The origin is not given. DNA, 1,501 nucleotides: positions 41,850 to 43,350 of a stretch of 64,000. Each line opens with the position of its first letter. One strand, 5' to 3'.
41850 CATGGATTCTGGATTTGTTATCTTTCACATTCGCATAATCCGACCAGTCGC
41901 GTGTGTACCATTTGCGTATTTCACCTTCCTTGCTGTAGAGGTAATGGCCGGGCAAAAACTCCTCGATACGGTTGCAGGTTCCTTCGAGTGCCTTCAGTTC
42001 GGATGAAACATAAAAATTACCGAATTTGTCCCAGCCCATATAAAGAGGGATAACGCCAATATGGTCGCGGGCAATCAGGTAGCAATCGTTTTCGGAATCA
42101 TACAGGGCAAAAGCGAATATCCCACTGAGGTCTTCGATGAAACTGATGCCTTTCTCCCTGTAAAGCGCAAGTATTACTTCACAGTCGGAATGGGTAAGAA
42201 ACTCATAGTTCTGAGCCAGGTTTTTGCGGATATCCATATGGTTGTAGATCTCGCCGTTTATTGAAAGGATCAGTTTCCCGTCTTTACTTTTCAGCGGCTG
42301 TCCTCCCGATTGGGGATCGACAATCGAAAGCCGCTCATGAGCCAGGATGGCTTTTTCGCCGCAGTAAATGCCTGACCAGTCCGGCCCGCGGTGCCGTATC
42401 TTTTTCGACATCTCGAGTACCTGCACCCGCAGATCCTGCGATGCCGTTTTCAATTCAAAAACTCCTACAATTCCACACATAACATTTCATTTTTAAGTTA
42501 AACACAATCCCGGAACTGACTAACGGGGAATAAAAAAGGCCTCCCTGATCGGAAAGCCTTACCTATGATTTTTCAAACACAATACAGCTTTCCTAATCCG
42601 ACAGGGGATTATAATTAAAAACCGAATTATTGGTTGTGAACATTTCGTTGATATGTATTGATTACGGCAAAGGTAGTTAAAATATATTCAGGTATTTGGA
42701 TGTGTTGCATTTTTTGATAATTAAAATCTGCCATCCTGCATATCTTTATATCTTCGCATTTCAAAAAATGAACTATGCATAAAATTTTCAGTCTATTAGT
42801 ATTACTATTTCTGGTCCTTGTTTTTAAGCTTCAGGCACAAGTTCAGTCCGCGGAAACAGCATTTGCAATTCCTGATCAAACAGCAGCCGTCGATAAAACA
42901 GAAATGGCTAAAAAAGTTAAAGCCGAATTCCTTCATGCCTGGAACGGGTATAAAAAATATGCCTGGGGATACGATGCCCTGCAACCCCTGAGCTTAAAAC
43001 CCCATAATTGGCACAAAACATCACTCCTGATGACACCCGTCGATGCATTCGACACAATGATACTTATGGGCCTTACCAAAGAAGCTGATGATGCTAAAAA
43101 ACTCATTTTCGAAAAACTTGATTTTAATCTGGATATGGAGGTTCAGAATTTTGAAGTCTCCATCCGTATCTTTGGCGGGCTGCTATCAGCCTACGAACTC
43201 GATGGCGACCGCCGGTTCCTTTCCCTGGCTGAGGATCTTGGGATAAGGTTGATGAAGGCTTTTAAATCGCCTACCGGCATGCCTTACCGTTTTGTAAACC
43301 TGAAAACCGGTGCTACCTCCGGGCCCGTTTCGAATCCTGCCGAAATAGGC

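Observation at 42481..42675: Candidate ribosome-mediated attenuator in the asnB leader: an Asn-rich leader peptide with antiterminator and terminator hairpins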

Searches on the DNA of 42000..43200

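Call 4: search_rna_families(source=window, start=42000, end=43200, threshold=evalue, max_evalue=10)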
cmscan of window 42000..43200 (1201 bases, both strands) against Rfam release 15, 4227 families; matches with E-value up to 10: 6.
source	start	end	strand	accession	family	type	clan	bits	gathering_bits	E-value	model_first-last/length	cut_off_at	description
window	42530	42638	-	RF01859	Phe_leader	Cis-reg; leader;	-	28.2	55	0.028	1-125/125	no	Phenylalanine leader peptide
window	42547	42652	+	RF02302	TtnuCD26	Gene; snRNA; snoRNA; CD-box;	-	22.9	90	1.5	1-108/108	no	Tetrahymena snoRNA TtnuCD26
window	42529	42626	-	RF00515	PyrR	Cis-reg;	-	21.9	54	2.4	1-115/115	no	PyrR binding site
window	43054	43069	+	RF02913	pemK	Cis-reg;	-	16.1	34.8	5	1-61/61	no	pemK RNA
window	43049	43111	+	RF00274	SNORD57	Gene; snRNA; snoRNA; CD-box;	CL00058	15.4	47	7.2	1-72/72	no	Small nucleolar RNA SNORD57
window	42506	42600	+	RF01089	PK-repBA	Cis-reg;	-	13.2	45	7.6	1-124/124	no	Pseudoknot of the regulatory region of the repBA gene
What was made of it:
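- On T-box leaders: No T-box match at E<=10 in 42000..43200 (call 4).
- Closest known: Classical leader-peptide attenuators of Proteobacteria. Different: There is no sequence homology: only a sub-threshold Phe_leader match (28.2 bits against a gathering score of 55), and no match to the other leader families at E<=10 (call 4).
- Closest known: Bacteroid-trp motif. Different: It did not score in the window even at E<=10 (call 4).
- Infernal scores the region weakly as a leader (Phe_leader, 28.2 bits, E=0.028), which reflects the shared architecture (call 4).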
